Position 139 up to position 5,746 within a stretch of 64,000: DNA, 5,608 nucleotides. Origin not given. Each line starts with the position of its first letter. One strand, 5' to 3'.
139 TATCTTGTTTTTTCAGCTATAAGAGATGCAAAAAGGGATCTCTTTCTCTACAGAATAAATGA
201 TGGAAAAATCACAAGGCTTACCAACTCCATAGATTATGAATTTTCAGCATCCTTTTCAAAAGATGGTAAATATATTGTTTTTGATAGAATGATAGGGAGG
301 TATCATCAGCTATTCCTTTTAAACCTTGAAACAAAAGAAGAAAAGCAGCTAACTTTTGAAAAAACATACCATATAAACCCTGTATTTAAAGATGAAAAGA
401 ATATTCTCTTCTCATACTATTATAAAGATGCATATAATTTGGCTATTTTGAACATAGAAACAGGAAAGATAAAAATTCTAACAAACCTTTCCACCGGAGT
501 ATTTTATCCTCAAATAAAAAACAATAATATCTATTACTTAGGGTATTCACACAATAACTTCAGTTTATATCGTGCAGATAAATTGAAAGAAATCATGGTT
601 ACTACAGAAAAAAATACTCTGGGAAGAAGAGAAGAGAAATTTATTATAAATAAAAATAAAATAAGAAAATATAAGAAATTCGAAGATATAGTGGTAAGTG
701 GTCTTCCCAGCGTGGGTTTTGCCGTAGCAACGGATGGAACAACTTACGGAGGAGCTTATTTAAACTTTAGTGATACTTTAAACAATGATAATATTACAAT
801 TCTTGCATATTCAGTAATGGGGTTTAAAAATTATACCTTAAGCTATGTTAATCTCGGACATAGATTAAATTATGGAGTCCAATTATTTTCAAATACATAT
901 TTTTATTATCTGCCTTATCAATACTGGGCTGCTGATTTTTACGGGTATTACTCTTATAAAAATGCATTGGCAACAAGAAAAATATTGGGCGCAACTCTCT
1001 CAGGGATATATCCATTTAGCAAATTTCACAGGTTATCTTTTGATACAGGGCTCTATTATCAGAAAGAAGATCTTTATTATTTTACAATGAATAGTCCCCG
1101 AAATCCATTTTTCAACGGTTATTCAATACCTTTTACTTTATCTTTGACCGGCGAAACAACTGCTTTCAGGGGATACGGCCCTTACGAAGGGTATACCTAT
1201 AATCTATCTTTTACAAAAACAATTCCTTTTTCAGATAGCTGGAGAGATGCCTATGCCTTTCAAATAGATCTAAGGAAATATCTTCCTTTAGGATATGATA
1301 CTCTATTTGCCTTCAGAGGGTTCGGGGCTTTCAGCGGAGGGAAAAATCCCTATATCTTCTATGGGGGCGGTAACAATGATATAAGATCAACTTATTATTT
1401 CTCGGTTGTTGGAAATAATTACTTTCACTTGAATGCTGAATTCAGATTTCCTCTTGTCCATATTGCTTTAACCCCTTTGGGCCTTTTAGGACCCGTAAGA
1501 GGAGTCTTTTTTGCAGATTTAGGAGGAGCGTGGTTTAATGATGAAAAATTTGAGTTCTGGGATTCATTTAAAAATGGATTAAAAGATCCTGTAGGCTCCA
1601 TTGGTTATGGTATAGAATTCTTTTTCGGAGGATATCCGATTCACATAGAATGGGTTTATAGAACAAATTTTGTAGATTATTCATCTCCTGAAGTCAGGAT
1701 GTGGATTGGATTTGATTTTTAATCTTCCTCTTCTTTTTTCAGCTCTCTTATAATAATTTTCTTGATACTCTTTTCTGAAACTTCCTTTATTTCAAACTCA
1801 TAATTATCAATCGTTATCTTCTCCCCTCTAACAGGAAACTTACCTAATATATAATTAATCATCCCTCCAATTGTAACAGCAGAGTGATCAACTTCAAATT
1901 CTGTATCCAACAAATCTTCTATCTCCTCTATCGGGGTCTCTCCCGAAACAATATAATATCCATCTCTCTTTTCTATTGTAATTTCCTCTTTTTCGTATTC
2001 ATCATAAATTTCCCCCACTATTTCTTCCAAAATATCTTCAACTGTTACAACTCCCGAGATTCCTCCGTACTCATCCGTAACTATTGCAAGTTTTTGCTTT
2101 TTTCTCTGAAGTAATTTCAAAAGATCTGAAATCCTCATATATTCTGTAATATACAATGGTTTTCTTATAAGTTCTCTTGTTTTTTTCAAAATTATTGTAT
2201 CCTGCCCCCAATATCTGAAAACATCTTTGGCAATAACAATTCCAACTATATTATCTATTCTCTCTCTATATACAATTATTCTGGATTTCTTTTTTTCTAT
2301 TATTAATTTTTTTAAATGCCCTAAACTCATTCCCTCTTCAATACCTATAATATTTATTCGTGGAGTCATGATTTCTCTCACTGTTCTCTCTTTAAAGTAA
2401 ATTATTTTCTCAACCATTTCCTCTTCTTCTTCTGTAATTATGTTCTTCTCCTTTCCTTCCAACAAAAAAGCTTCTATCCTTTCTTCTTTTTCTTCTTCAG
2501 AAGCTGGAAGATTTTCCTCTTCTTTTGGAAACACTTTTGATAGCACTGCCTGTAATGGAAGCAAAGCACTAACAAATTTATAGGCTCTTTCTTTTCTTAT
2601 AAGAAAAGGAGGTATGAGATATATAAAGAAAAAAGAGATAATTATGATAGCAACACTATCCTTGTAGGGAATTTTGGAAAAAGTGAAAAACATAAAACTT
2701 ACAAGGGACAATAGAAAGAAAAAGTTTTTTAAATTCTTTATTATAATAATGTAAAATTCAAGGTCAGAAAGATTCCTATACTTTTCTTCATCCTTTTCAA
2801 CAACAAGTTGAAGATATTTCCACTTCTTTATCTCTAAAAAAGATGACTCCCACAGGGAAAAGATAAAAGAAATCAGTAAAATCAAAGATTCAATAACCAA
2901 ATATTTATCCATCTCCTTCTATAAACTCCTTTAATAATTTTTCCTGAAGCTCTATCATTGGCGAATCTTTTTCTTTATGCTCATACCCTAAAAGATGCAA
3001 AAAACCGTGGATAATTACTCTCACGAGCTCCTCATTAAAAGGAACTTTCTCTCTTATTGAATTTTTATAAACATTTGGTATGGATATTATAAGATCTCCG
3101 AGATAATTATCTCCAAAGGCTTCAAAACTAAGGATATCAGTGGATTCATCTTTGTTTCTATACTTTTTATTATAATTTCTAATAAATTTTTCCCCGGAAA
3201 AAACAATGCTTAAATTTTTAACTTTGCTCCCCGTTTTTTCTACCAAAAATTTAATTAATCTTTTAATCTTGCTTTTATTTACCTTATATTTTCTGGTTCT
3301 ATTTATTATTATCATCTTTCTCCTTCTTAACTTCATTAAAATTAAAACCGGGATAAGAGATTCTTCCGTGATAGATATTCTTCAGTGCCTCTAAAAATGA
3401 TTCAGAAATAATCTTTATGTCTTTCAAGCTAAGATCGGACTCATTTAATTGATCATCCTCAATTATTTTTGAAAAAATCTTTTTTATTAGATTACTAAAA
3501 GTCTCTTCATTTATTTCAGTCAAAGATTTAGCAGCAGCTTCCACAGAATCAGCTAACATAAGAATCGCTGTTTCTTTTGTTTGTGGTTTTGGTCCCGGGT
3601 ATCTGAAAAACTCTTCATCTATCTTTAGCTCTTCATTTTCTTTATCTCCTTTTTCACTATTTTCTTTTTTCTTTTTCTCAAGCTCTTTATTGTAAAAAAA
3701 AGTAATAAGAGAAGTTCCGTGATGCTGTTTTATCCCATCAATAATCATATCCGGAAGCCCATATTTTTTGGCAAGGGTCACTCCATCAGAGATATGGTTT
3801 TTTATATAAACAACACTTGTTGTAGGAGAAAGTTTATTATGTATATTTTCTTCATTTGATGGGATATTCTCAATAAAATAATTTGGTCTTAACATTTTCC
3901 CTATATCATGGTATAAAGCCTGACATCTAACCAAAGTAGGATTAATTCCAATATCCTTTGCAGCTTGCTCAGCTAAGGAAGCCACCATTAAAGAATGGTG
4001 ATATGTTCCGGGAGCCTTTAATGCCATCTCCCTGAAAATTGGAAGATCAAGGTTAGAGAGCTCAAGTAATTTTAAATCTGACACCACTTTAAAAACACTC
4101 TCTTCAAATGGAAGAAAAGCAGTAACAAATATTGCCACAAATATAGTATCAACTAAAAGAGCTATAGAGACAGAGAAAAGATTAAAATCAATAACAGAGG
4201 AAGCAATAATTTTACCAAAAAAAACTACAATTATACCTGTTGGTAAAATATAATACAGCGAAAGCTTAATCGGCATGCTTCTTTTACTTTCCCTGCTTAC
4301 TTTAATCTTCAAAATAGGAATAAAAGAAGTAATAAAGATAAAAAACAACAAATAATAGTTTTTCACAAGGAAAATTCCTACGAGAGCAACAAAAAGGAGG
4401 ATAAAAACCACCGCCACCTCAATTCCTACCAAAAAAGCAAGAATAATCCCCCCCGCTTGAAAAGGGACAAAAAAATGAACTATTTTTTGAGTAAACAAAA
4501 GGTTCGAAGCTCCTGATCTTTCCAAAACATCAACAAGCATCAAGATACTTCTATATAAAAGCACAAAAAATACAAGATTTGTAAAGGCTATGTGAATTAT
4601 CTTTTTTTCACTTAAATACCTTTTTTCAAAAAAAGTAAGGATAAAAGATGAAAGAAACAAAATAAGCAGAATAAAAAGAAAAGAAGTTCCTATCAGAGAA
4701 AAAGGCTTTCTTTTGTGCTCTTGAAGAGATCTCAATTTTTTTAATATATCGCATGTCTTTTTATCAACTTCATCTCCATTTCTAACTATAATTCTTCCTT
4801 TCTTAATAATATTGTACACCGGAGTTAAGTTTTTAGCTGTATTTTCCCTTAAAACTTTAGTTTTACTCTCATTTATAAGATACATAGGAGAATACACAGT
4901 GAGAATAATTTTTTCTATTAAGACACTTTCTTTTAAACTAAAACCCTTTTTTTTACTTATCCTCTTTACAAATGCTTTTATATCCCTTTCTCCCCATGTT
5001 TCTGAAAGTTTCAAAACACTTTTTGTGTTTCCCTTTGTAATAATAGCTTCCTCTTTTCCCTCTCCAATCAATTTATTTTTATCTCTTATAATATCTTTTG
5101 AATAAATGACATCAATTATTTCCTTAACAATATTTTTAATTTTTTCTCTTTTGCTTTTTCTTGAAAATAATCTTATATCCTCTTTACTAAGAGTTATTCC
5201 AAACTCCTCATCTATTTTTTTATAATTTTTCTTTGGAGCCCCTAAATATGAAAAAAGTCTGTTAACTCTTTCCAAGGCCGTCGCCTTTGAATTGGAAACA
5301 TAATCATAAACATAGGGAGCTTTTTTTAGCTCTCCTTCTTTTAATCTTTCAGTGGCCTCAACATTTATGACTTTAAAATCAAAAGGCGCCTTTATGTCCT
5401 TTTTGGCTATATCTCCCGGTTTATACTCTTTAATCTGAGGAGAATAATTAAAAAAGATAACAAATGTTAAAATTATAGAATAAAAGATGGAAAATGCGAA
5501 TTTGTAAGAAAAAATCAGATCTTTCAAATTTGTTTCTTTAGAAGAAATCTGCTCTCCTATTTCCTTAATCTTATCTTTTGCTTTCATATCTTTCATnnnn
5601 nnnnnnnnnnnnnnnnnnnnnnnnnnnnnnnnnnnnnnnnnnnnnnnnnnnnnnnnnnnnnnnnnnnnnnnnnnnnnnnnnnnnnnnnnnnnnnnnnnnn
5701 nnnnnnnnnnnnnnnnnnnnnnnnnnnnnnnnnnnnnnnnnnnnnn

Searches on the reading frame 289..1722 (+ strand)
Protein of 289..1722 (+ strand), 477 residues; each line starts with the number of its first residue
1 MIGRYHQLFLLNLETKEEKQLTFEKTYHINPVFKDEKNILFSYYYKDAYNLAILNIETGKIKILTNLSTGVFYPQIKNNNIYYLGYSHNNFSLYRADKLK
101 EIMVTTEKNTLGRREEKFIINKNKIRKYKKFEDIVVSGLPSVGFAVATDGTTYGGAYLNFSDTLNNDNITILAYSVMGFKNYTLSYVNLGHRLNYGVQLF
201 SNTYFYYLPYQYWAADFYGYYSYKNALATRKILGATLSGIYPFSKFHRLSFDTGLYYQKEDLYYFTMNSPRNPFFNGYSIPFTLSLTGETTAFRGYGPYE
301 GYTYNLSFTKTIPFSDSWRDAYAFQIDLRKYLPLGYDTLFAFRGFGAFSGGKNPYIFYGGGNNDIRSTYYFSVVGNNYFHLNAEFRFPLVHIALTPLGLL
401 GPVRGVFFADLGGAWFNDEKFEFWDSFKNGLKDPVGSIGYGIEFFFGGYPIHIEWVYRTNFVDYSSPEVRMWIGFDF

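Call 20: search_protein_families(library=pfam, proteins=[window:289-1722:+], max_evalue=0.001)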
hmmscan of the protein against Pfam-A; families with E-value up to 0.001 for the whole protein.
window:289-1722:+ (477 aa): 2 families
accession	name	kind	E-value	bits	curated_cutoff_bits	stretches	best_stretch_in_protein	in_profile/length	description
PF01103.29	Omp85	-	1.3e-08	35.2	24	1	185-455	25-302/325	Omp85 superfamily domain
PF22173.2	APH-like_N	-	6.9e-05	22.6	27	1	5-134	53-180/273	Acylamino-acid-releasing enzyme-like, N-terminal domain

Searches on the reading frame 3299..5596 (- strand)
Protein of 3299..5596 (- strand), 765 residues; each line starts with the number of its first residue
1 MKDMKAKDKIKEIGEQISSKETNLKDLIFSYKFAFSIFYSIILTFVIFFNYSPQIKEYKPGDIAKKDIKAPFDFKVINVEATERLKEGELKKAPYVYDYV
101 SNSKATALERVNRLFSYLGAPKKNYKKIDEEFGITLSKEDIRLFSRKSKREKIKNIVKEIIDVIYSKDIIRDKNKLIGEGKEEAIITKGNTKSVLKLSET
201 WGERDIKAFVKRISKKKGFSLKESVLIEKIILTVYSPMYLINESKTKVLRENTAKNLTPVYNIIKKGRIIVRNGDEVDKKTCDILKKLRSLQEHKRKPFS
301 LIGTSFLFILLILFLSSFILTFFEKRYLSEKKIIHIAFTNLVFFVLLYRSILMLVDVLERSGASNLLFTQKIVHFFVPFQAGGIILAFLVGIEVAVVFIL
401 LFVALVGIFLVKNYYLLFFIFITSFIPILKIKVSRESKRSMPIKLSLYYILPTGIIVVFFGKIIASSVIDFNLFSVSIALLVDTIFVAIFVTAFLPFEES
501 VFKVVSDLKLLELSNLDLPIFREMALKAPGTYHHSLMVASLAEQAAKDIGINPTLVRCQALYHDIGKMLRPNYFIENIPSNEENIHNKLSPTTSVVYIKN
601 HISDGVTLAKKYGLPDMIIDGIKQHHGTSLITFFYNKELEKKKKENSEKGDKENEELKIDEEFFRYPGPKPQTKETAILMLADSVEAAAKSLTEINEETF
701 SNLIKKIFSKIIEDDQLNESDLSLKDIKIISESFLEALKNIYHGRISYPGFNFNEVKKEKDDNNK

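Call 20: search_protein_families(library=pfam, proteins=[window:3299-5596:-], max_evalue=0.001)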
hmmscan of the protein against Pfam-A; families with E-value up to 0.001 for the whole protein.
window:3299-5596:- (765 aa): 4 families
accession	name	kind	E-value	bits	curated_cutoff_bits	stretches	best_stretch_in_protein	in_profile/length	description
PF07697.16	7TMR-HDED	-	3.6e-32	112.6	27.6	1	59-291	1-223/224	7TM-HD extracellular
PF01966.28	HD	-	5.4e-19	69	22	1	531-687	1-115/116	HD domain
PF07698.17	7TM-7TMR_HD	-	1.8e-11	44.8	29.4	1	300-506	3-190/190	7TM receptor with intracellular HD hydrolase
PF08668.18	HDOD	-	0.00011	22.3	22.9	1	528-626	92-194/196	HDOD domain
